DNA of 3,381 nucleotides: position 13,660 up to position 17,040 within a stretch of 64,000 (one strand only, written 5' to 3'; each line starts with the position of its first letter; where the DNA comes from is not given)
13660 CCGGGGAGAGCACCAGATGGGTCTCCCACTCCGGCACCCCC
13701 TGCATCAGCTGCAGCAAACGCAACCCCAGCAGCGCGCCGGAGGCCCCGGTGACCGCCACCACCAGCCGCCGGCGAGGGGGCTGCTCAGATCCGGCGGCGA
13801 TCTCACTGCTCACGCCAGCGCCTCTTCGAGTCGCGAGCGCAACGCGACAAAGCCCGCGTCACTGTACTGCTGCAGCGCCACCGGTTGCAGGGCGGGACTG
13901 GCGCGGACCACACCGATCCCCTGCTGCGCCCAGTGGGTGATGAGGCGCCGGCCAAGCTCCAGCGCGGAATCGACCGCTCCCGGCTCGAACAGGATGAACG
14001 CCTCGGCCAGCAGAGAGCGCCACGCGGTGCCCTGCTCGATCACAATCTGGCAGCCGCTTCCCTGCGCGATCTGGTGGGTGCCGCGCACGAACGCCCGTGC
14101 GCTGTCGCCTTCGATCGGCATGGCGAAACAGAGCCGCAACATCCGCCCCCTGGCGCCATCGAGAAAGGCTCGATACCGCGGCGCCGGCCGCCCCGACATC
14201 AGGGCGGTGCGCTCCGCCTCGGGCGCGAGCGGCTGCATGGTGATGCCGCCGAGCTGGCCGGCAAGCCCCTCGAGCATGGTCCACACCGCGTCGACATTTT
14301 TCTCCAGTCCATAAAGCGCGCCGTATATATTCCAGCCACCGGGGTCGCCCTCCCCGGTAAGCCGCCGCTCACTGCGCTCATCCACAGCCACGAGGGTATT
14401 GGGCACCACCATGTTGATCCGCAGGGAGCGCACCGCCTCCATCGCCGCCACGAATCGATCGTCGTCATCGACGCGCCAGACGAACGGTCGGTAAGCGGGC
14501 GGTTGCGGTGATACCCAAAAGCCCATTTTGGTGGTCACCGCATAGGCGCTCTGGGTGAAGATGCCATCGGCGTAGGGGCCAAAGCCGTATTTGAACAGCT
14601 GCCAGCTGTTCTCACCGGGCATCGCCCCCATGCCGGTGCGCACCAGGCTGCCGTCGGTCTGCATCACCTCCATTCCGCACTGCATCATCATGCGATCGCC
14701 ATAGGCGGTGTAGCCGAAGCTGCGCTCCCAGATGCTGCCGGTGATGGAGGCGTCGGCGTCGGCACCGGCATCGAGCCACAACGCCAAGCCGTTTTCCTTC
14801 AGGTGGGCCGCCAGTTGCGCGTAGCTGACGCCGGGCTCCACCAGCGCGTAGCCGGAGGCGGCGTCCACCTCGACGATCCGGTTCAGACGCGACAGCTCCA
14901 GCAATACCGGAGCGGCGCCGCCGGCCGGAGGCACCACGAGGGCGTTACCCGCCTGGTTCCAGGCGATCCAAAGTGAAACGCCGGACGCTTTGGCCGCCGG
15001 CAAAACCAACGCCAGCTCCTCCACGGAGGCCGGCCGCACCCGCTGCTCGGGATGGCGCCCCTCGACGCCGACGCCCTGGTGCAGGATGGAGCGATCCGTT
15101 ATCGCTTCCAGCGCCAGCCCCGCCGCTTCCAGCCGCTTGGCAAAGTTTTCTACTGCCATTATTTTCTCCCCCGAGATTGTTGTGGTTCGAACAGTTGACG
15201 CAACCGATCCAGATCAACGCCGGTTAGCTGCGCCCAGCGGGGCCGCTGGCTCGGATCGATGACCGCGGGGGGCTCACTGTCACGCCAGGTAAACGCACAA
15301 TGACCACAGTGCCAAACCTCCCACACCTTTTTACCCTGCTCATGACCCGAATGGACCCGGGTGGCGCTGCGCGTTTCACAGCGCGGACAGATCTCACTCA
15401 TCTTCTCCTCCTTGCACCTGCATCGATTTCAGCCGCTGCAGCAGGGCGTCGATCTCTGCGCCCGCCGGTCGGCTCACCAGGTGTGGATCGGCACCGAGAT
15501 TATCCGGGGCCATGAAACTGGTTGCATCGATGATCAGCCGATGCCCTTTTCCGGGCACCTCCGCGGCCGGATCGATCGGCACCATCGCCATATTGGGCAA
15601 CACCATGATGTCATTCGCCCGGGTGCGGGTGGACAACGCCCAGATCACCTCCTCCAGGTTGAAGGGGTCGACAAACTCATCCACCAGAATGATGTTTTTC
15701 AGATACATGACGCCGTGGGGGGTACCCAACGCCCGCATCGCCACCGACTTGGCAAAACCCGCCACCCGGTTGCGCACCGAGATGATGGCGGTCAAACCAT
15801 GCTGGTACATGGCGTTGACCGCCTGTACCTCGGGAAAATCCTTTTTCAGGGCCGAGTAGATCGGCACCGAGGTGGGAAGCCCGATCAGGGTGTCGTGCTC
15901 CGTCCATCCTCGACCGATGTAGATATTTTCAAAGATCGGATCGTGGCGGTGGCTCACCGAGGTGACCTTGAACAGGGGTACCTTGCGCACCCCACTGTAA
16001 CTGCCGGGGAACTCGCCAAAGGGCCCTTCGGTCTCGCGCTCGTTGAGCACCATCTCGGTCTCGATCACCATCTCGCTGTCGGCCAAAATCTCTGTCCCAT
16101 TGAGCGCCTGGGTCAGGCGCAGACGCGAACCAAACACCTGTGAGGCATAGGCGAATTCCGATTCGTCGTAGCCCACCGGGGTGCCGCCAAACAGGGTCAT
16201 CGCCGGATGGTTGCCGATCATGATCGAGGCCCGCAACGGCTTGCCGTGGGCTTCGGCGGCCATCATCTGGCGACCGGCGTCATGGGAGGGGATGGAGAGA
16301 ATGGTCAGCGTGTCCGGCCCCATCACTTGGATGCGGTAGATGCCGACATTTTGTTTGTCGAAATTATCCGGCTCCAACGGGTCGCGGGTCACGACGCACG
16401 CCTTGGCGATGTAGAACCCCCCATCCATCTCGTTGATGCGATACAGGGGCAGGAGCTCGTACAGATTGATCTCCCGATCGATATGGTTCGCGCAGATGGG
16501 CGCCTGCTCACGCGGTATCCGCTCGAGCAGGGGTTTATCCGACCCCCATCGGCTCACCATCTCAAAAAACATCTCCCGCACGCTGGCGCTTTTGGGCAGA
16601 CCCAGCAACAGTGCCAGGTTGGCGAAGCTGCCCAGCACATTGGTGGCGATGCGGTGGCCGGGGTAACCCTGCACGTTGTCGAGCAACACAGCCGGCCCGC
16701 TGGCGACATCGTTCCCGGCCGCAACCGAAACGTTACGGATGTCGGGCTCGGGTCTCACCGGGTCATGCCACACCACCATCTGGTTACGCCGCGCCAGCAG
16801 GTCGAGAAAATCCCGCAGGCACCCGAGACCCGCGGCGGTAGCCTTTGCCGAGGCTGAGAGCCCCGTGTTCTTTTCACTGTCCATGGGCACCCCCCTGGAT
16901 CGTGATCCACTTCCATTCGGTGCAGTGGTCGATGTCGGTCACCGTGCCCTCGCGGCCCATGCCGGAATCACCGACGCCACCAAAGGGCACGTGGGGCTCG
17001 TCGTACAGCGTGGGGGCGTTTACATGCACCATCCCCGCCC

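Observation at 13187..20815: Eight-gene operon joining a flavocytochrome phenol side-chain oxidase to a prFMN decarboxylase: candidate O2-independent side-chain stripping pathway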

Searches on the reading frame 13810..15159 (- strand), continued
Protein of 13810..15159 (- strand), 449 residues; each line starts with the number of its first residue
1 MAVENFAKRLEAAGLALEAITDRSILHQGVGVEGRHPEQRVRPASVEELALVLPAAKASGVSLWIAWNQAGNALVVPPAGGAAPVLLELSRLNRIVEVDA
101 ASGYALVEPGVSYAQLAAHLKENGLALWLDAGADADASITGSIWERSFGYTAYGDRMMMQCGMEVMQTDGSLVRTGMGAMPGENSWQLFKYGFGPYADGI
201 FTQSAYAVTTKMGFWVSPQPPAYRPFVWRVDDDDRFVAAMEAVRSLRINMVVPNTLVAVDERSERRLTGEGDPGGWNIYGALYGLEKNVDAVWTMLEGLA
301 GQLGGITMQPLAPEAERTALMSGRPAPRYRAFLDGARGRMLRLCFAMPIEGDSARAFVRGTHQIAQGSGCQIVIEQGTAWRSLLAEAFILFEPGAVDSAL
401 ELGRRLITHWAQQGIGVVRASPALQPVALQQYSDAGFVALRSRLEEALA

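Call 37: find_related_loci(query=A3, collection=genome_contigs, flank=10000)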
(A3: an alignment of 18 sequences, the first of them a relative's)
Query A3 (449 aa) in genome_contigs; peptide patterns used: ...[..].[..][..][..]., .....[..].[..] (x = any residue, [..] = any of these).
324 stretches matched a pattern; 310 encode a relative of the query (tblastn E <= 1e-3); the best 80 are kept; 80 distinct loci.
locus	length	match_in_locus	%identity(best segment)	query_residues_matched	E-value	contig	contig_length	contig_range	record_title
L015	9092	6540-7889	73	2-449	0e+0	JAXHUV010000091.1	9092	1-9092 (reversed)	MAG: Pseudomonadota bacterium isolate MAG60_tar_biofilm MAG60_91, whole genome shotgun sequence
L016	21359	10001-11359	72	2-449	0e+0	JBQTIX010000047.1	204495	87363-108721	MAG: Panacagrimonas sp. isolate SAW210 c_000000184396, whole genome shotgun sequence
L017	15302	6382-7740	66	3-449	0e+0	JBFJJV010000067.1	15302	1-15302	MAG: Panacagrimonas sp. isolate Mix_sand17.2022.03.D.34 k141_1033811_length_15302_cov_12.6558, whole genome shotgun sequ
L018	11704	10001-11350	49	1-448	6e-145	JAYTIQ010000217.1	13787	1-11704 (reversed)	MAG: Rugosibacter sp. isolate GFS_2780 GFS_2780_216, whole genome shotgun sequence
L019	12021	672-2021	49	1-448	8e-145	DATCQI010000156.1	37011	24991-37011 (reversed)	MAG TPA_asm: Rugosibacter sp. isolate SMAG_U7249 k141_60181, whole genome shotgun sequence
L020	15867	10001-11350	49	1-448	2e-144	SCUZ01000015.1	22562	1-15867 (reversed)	MAG: Rugosibacter sp. isolate GW715_bin.26 GW715_bin.26-22528, whole genome shotgun sequence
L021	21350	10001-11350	49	1-448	3e-142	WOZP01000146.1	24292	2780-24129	MAG: Rugosibacter sp. isolate WOFB27 NODE_780_length_24292_cov_23.299088, whole genome shotgun sequence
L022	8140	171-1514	49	1-448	2e-141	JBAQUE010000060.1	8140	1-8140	MAG: Rugosibacter sp. isolate MFD12006_ilm_asm_bin43 k127_2184, whole genome shotgun sequence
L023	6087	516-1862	49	1-448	3e-141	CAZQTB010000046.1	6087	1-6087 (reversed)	MAG TPA_asm: uncultured Rhodocyclaceae bacterium isolate SRP237561_co1_117 genome assembly, contig: NODE_27689_length_60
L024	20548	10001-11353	48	1-448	1e-140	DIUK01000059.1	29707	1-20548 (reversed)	MAG TPA_asm: Rhodocyclaceae bacterium UBA6160 UBA6160_contig_5797, whole genome shotgun sequence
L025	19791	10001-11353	47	1-448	2e-138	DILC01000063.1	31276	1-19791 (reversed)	MAG TPA_asm: Rhodocyclaceae bacterium UBA5602 UBA5602_contig_25836, whole genome shotgun sequence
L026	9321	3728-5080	47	1-448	3e-138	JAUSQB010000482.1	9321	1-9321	MAG: Rugosibacter sp. isolate E23_concoct.bin.51 E23_k141_79198, whole genome shotgun sequence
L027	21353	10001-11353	46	1-448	1e-136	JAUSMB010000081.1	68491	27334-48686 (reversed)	MAG: Rugosibacter sp. isolate E19_concoct.bin.54 E19_k141_386052, whole genome shotgun sequence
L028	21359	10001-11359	66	3-449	0e+0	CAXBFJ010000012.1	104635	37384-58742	MAG TPA_asm: uncultured Panacagrimonas sp. isolate ERR2762141_binner13_Refined_21 genome assembly, contig: ERZ3421844.28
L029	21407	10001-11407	38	4-448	8e-96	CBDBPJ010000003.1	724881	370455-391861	MAG: Gammaproteobacteria bacterium isolate bb6b15c1-335f-4c8a-84a7-a05bc1b1d3fd genome assembly, contig: contig_3, whole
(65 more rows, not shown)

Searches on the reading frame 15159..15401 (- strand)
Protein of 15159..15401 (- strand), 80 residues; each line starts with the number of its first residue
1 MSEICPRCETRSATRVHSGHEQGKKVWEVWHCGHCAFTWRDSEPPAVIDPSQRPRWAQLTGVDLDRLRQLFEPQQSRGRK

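Call 3: search_protein_families(library=pfam, proteins=[window:15159-15401:-])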
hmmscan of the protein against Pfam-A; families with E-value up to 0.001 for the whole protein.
window:15159-15401:- (80 aa): 1 family
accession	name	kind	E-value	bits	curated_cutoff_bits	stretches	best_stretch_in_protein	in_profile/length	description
PF24042.1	DUF7351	-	0.0009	19.5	31.2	1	3-63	67-128/177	Domain of unknown function (DUF7351)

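Call 4: search_protein_families(library=ncbifam, proteins=[window:15159-15401:-])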
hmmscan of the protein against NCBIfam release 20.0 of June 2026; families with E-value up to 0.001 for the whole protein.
window:15159-15401:- (80 aa): 1 family
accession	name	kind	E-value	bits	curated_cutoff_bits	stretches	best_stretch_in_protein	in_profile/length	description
NF041205.1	VdcD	equivalog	2.4e-21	75.4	30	1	5-70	1-64/70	non-oxidative hydroxyarylic acid decarboxylases subunit D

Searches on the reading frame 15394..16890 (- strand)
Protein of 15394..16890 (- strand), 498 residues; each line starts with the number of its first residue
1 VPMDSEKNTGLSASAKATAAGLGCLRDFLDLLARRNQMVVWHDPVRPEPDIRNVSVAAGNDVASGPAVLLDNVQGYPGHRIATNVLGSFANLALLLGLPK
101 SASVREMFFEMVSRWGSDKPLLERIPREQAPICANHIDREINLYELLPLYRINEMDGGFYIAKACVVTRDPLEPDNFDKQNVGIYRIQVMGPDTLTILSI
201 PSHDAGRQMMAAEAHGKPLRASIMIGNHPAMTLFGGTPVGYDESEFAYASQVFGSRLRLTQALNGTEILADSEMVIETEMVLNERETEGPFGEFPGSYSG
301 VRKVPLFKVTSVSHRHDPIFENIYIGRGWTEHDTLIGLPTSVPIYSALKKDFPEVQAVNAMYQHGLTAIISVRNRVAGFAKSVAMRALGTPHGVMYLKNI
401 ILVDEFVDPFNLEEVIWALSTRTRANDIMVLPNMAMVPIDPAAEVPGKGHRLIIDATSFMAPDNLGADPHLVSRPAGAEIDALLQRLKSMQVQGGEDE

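Call 3: search_protein_families(library=pfam, proteins=[window:15394-16890:-])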
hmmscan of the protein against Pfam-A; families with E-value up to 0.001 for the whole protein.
window:15394-16890:- (498 aa): 3 families
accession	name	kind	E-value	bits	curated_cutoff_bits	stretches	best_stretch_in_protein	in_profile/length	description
PF01977.22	UbiD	-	6.1e-51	173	23.3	1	128-327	6-205/206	3-octaprenyl-4-hydroxybenzoate carboxy-lyase Rift-related domain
PF20696.2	UbiD_C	-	2.4e-30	105.6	24.2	1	334-456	2-127/127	3-octaprenyl-4-hydroxybenzoate carboxy-lyase C-terminal domain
PF20695.2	UbiD_N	-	3.8e-14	53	24.3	1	29-108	1-75/78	3-octaprenyl-4-hydroxybenzoate carboxy-lyase N-terminal domain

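Call 4: search_protein_families(library=ncbifam, proteins=[window:15394-16890:-])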
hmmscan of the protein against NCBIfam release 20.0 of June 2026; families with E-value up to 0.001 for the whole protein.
window:15394-16890:- (498 aa): 7 families
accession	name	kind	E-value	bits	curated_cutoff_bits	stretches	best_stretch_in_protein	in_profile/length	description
NF041204.1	VdcC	exception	1e-201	670.4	650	1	24-489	3-466/467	non-oxidative hydroxyarylic acid decarboxylases subunit C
TIGR00148.1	TIGR00148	subfamily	1.2e-96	324.1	244.85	1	25-458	1-437/438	UbiD family decarboxylase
TIGR03701.1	mena_SCO4490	equivalog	4.4e-49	167.4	495.9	1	27-432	1-415/433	menaquinone biosynthesis decarboxylase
NF008175.0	PRK10922.1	equivalog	7.6e-43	146.7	788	1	25-460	9-459/497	4-hydroxy-3-polyprenylbenzoate decarboxylase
TIGR02724.1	phenyl_P_beta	equivalog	3.5e-33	114.7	468.95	1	61-447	37-427/472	phenylphosphate carboxylase subunit beta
NF041219.1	BagN_FevL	exception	1.2e-26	93.2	1000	1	12-424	7-433/502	bagremycin/ferroverdin biosynthesis UbiD family decarboxylase BagN/FevL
TIGR02723.1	phenyl_P_alpha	equivalog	6.3e-22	77.8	564.6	1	66-439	49-421/485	phenylphosphate carboxylase subunit alpha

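Call 7: search_solved_structures(query=window:15394-16890:-, max_evalue=0.00001)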
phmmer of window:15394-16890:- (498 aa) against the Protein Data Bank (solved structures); distinct sequences matched with E-value up to 0.00001: 38.
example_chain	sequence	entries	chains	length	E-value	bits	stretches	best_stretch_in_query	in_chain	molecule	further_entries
7ae4_A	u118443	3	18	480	3e-128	431.4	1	25-480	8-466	Phenolic acid decarboxylase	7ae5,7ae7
6h6v_A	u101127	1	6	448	4.3e-40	140.7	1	56-458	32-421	3-polyprenyl-4-hydroxybenzoate decarboxylase and related decarboxylases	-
5m1c_A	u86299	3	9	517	8.4e-40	139.7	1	21-459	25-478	3-octaprenyl-4-hydroxybenzoate carboxy-lyase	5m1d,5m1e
2idb_A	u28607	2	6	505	1.2e-39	139.2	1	24-459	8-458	3-octaprenyl-4-hydroxybenzoate carboxy-lyase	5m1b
6h6x_B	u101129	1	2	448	3e-39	137.9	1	56-458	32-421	3-polyprenyl-4-hydroxybenzoate decarboxylase and related decarboxylases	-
5o3m_A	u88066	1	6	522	5e-34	120.7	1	10-442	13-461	Protocatechuate decarboxylase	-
5o3n_A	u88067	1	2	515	2.2e-31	112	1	24-442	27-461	3,4-dihydroxybenzoate decarboxylase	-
7pda_A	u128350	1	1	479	2.4e-31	111.9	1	63-442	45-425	UbiD family decarboxylase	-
5ny5_A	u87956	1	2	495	2.6e-31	111.8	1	25-442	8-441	3,4-dihydroxybenzoate decarboxylase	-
7abo_C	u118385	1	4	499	7.7e-27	97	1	25-456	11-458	UbiD-like decarboxylase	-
7p9q_A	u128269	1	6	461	4.9e-26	94.4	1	28-423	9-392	AnInD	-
7abn_D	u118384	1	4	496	7.5e-26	93.7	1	25-456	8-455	UbiD-like decarboxylase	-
4ip2_A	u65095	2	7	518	7.8e-26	93.7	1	25-456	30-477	Aromatic Acid Decarboxylase | PA0254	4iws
7nf3_A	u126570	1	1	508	2.6e-21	78.8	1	24-441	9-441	Ferulic acid decarboxylase 1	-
7nf4_A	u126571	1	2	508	3.8e-21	78.2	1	24-426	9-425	Ferulic acid decarboxylase 1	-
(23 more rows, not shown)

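Call 66: search_solved_structures(query=window:15394-16884:-, max_evalue=1e-100, show_alignments=1)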
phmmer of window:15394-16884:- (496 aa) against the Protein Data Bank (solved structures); distinct sequences matched with E-value up to 1e-100: 1.
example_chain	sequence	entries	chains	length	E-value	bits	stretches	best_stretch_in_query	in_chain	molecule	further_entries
7ae4_A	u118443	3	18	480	3e-128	431.5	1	23-478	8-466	Phenolic acid decarboxylase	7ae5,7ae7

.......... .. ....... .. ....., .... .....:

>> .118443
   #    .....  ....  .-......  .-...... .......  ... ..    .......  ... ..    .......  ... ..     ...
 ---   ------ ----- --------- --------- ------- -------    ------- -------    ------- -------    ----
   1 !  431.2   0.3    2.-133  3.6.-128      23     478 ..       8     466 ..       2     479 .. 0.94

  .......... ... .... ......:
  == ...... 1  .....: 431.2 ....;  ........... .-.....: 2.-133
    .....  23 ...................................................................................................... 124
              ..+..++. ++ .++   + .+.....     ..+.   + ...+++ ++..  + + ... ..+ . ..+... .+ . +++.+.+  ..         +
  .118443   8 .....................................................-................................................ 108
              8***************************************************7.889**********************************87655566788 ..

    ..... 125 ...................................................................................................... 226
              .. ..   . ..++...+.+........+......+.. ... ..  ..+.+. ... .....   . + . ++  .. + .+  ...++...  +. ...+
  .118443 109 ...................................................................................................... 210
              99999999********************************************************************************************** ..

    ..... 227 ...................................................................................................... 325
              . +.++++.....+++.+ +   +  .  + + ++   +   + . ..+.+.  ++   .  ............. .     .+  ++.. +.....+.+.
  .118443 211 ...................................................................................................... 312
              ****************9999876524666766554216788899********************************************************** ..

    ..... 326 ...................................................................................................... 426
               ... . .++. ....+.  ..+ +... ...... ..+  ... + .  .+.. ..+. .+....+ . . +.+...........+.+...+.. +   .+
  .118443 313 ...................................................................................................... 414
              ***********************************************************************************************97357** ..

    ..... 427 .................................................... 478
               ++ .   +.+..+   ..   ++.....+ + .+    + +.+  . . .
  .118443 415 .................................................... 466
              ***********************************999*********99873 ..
